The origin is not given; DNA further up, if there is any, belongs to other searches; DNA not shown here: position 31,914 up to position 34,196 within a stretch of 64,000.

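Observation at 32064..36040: Translationally coupled pair of ClpX-family AAA+ paralogs with novel N-terminal domains, wedged into the conserved rel-dtd-hisS block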

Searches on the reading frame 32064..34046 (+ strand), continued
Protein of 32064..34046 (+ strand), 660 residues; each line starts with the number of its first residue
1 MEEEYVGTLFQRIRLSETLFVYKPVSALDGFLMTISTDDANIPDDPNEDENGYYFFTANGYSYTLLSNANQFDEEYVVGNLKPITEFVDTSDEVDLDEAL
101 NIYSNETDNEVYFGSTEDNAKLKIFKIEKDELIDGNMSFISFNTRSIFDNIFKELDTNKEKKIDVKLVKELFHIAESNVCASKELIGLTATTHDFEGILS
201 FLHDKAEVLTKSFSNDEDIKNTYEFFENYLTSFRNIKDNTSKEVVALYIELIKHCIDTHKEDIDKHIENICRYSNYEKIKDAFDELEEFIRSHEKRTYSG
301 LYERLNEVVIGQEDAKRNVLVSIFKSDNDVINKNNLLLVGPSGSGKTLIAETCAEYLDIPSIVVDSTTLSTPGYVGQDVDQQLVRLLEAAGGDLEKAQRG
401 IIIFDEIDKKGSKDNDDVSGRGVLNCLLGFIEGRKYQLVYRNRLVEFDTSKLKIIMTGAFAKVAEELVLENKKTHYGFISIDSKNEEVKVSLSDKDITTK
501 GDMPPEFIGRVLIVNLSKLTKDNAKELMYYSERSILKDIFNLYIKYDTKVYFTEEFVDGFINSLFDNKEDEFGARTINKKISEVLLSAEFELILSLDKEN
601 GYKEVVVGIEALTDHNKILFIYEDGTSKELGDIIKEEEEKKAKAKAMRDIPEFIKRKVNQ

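Call 18: find_encoding_contigs(protein=P0004, flank=10000, max_places=3)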
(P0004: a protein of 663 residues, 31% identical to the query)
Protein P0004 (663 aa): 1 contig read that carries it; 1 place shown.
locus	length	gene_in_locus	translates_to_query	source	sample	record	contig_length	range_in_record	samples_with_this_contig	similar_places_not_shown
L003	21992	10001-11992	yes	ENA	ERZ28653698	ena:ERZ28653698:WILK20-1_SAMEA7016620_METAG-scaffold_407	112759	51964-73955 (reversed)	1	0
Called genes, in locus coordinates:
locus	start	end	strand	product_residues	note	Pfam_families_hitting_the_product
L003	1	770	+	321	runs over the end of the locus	PF03193:RsgA_GTPase (weak), PF01926:MMR_HSR1, PF02421:FeoB_N (weak)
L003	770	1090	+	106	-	-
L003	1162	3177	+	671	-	PF27449:LtaS_N, PF00884:Sulfatase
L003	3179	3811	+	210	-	-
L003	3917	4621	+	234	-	PF03193:RsgA_GTPase (weak), PF02463:SMC_N (faint), PF00005:ABC_tran, PF13304:AAA_21 (faint)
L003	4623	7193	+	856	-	PF02687:FtsX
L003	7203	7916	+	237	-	PF00005:ABC_tran, PF02463:SMC_N (faint), PF13304:AAA_21 (faint)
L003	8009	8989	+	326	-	PF00579:tRNA-synt_1b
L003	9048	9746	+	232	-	PF04542:Sigma70_r2, PF04545:Sigma70_r4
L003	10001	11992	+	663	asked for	PF00004:AAA, PF07724:AAA_2, PF10431:ClpB_D2-small (weak)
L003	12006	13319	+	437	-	PF01336:tRNA_anti-codon, PF00152:tRNA-synt_2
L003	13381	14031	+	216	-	-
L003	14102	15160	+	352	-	PF03462:PCRF, PF00472:RF-1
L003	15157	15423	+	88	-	-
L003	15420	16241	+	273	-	PF17827:PrmC_N (weak), PF05175:MTS, PF06325:PrmA, PF13649:Methyltransf_25, PF13847:Methyltransf_31 (weak)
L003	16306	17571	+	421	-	PF02885:Glycos_trans_3N, PF00591:Glycos_transf_3, PF07831:PYNP_C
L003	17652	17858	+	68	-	PF01192:RNA_pol_Rpb6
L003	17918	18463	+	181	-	PF04011:LemA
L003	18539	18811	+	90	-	-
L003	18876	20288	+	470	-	PF00224:PK, PF02887:PK_C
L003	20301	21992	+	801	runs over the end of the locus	PF01055:Glyco_hydro_31_2nd, PF21365:Glyco_hydro_31_3rd, PF17137:DUF5110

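Call 24: find_encoding_contigs(protein=P0013, flank=6000, max_places=3)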
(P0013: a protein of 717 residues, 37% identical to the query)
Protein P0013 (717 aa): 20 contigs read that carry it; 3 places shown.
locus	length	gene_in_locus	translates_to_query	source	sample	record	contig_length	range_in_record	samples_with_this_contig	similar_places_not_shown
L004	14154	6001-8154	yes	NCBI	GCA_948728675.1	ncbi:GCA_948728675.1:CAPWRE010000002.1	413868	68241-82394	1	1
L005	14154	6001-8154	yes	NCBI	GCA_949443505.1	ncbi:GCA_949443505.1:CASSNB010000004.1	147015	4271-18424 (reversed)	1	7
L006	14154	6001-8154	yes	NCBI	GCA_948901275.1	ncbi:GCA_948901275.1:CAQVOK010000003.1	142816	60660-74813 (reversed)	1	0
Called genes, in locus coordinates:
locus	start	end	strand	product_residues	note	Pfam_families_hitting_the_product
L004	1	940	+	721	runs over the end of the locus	PF01136:Peptidase_U32, PF12392:DUF3656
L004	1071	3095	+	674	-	PF03412:Peptidase_C39, PF00664:ABC_membrane, PF00005:ABC_tran, PF00503:G-alpha (faint)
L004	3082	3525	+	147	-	-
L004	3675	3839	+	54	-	-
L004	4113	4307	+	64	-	PF01165:Ribosomal_S21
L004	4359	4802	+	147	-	PF09424:YqeY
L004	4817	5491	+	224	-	PF00293:NUDIX, PF19368:WHD_AraR, PF21906:WHD_NrtR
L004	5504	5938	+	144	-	-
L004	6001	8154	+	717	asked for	PF00004:AAA, PF07724:AAA_2, PF10431:ClpB_D2-small (weak)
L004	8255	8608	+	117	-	PF01245:Ribosomal_L19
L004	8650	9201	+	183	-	PF10502:Peptidase_S26, PF00717:Peptidase_S24 (weak)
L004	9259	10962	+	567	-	-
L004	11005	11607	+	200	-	PF01725:Ham1p_like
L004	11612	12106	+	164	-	PF03167:UDG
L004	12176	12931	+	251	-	-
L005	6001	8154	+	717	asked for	PF00004:AAA, PF07724:AAA_2, PF10431:ClpB_D2-small (weak)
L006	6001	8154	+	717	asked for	PF00004:AAA, PF07724:AAA_2, PF10431:ClpB_D2-small (weak)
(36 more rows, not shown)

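Call 25: find_encoding_contigs(protein=P0032, flank=6000, max_places=3)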
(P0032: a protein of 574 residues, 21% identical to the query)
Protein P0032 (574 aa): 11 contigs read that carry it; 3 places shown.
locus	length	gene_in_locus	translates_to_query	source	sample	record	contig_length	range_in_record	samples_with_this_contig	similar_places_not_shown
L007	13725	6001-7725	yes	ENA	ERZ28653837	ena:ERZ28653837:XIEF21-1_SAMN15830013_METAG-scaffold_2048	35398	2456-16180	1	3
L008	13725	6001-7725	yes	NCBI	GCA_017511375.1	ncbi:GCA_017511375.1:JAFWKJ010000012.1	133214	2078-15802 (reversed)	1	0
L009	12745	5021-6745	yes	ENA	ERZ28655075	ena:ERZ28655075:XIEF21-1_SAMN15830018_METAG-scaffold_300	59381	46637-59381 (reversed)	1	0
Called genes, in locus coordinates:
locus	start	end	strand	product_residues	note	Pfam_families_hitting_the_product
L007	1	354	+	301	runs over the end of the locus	PF00274:Glycolytic (weak)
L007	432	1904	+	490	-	PF00817:IMS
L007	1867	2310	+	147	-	-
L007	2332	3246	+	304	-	-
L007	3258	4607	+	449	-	PF26299:MurL_N, PF26298:MurL_epimerase_C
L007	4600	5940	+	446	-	PF21799:MurD-like_N (weak), PF08245:Mur_ligase_M, PF02875:Mur_ligase_C (weak)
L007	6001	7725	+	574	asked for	PF10431:ClpB_D2-small (faint), PF07724:AAA_2, PF00004:AAA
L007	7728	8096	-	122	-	-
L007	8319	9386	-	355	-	-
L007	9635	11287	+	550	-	PF00749:tRNA-synt_1c, PF19269:Anticodon_2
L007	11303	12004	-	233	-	PF00696:AA_kinase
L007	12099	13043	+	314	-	-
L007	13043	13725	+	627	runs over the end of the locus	-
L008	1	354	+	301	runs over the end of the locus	PF00274:Glycolytic (weak)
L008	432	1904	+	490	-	PF00817:IMS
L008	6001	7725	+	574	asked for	PF10431:ClpB_D2-small (faint), PF07724:AAA_2, PF00004:AAA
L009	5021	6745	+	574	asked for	PF10431:ClpB_D2-small (faint), PF07724:AAA_2, PF00004:AAA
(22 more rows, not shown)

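Call 26: find_encoding_contigs(protein=P0079, flank=6000, max_places=3)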
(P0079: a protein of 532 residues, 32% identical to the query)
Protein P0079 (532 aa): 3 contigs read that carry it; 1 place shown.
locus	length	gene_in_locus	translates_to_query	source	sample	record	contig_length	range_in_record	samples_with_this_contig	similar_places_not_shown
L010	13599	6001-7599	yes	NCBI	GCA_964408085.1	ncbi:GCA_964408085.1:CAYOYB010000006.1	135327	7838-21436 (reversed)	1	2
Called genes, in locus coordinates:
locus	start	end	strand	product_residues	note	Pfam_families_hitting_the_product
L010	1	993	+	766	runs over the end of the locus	PF21760:SecD_1st, PF22599:SecDF_P1_head (weak), PF02355:SecD_SecF_C, PF07549:Sec_GG (weak), PF02355:SecD_SecF_C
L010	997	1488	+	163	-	-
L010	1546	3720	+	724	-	PF13328:HD_4, PF01966:HD, PF04607:RelA_SpoT, PF02824:TGS, PF19296:RelA_AH, PF28438:RelA_RIS, PF13291:ACT_4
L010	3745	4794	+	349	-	PF01594:AI-2E_transport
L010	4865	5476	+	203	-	-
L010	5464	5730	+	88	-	-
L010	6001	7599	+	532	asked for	PF10431:ClpB_D2-small (faint), PF00493:MCM, PF00004:AAA, PF07724:AAA_2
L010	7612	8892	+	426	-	PF13393:tRNA-synt_His, PF00587:tRNA-synt_2b, PF03129:HGTP_anticodon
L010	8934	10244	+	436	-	PF01336:tRNA_anti-codon, PF00152:tRNA-synt_2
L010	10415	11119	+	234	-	PF18927:CrtO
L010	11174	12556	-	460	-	PF00437:T2SSE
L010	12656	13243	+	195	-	-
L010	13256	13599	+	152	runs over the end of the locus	PF07963:N_methyl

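Call 51: search_protein_families(library=pfam, proteins=[L003:12006-13319:+], max_evalue=0.001)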
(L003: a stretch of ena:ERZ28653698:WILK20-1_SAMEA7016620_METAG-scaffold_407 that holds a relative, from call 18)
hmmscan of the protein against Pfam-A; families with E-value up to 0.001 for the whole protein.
L003:12006-13319:+ (437 aa): 2 families
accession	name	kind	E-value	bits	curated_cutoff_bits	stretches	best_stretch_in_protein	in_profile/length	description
PF00152.25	tRNA-synt_2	-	2.8e-78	263.5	25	1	115-425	2-301/308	tRNA synthetases class II (D, K and N)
PF01336.31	tRNA_anti-codon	-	4.7e-11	42.9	27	1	16-96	1-74/75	OB-fold nucleic acid binding domain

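Call 69: search_protein_families(library=padloc, proteins=[window:32064-34043:+], max_evalue=0.001)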
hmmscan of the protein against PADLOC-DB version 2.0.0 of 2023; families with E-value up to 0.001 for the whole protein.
window:32064-34043:+ (660 aa): 4 families
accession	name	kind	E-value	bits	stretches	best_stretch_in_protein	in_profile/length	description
PDLC04232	IetA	-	3.1e-09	34.7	1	330-418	113-193/330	-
PDLC04231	IetA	-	6.8e-07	27.3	1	330-419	114-196/262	-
PDLC02196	IetA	-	2.2e-05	22.1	1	329-369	118-158/374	-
PDLC04140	mad8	-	0.00021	18.9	1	308-368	4-67/314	mads_8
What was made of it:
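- On Known anti-phage defence ATPases (PADLOC): Only P-loop-level matches of at most 35 bits (call 69).
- The PADLOC matches are at most 35 bits and cover only the P-loop region (call 69).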

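Call 72: find_encoding_contigs(protein=window:32064-34046:+, flank=10000, max_places=4)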
Protein window:32064-34046:+ (660 aa): 2 contigs read that carry it; 1 place shown.
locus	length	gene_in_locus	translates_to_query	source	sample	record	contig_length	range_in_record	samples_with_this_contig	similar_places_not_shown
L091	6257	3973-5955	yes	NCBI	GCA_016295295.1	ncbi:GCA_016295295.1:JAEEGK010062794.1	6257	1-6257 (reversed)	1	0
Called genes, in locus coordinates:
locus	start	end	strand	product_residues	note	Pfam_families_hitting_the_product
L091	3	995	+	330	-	?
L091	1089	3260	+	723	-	PF13328:HD_4, PF01966:HD, PF04607:RelA_SpoT, PF02824:TGS, PF19296:RelA_AH, PF28438:RelA_RIS, PF13291:ACT_4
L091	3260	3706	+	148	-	PF02580:Tyr_Deacylase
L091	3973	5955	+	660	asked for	PF00493:MCM, PF00004:AAA, PF07724:AAA_2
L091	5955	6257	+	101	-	?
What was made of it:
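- Tried and rejected: Looking up protein A found only a 6-kb metagenome contig (call 72).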

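Call 84: find_encoding_contigs(protein=P0003, flank=5000, max_places=2)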
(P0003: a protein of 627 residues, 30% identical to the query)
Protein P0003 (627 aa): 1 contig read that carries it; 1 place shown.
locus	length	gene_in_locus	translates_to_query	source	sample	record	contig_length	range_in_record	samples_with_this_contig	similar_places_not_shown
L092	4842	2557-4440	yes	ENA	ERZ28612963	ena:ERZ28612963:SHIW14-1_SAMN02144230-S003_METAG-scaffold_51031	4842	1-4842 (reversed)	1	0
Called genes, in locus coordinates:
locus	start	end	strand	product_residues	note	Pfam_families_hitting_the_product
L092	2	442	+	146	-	?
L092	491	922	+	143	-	PF04892:VanZ-LLP1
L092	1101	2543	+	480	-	PF00910:RNA_helicase (faint), PF00004:AAA, PF07728:AAA_5 (weak), PF17866:AAA_lid_6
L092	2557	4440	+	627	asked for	PF07728:AAA_5 (faint), PF07724:AAA_2, PF00004:AAA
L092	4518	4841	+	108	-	?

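Call 85: find_encoding_contigs(protein=P0022, flank=6000, max_places=2)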
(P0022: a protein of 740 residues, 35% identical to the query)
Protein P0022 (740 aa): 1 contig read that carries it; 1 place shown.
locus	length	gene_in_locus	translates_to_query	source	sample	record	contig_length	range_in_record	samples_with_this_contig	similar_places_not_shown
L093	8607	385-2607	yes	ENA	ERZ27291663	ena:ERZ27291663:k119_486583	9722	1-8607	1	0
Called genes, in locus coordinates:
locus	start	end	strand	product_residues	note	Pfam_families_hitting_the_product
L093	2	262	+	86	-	?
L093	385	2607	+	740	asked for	PF00004:AAA, PF07724:AAA_2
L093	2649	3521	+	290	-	-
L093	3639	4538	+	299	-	-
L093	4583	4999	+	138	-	PF00383:dCMP_cyt_deam_1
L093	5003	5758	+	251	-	PF01048:PNP_UDP_1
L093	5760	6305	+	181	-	-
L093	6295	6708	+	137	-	PF00293:NUDIX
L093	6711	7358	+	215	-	PF01027:Bax1-I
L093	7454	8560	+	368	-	PF02540:NAD_synthase (weak), PF03054:tRNA_Me_trans, PF20259:tRNA_Me_trans_M, PF20258:tRNA_Me_trans_C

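Call 89: search_protein_families(library=ncbifam, proteins=[L092:1101-2543:+], max_evalue=0.00001)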
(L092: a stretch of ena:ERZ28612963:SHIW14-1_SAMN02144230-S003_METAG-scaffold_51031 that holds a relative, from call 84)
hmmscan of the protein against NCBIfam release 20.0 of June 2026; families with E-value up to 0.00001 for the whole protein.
L092:1101-2543:+ (480 aa): 11 families
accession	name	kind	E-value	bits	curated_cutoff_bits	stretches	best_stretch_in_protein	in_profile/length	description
TIGR02881.1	spore_V_K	equivalog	8.8e-60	201.9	422.95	1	210-452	2-250/261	stage V sporulation protein K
TIGR02880.1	cbbX_cfxQ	equivalog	4.3e-56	190.3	459.25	1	209-460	16-277/284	CbbX protein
TIGR03922.1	T7SS_EccA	equivalog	1.4e-45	155.9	466.65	1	206-426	268-496/557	type VII secretion AAA-ATPase EccA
NF001679.0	PRK00440.1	equivalog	1e-09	37.9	303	1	251-414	41-194/322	replication factor C small subunit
NF003229.0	PRK04195.1-5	equivalog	1.6e-08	33.7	280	1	231-417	28-197/413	replication factor C large subunit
TIGR00635.1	ruvB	equivalog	3.1e-08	33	299.05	1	252-466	33-238/305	Holliday junction branch migration DNA helicase RuvB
NF000868.0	PRK00080.1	equivalog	6.8e-08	31.8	282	0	252-328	54-118/330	Holliday junction branch migration DNA helicase RuvB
NF003069.1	PRK03992.1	subfamily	1.1e-07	31.4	500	1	212-330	129-242/379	proteasome-activating nucleotidase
TIGR01242.2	TIGR01242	subfamily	1.2e-06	27.7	500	1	239-327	139-222/362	proteasome-activating nucleotidase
NF042959.1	IteA_antiphage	equivalog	1.4e-06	27.7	510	1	158-326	28-197/367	anti-phage ATPase IteA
NF003233.0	PRK04195.2-3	equivalog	9.3e-06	24.7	471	1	241-353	30-135/504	replication factor C large subunit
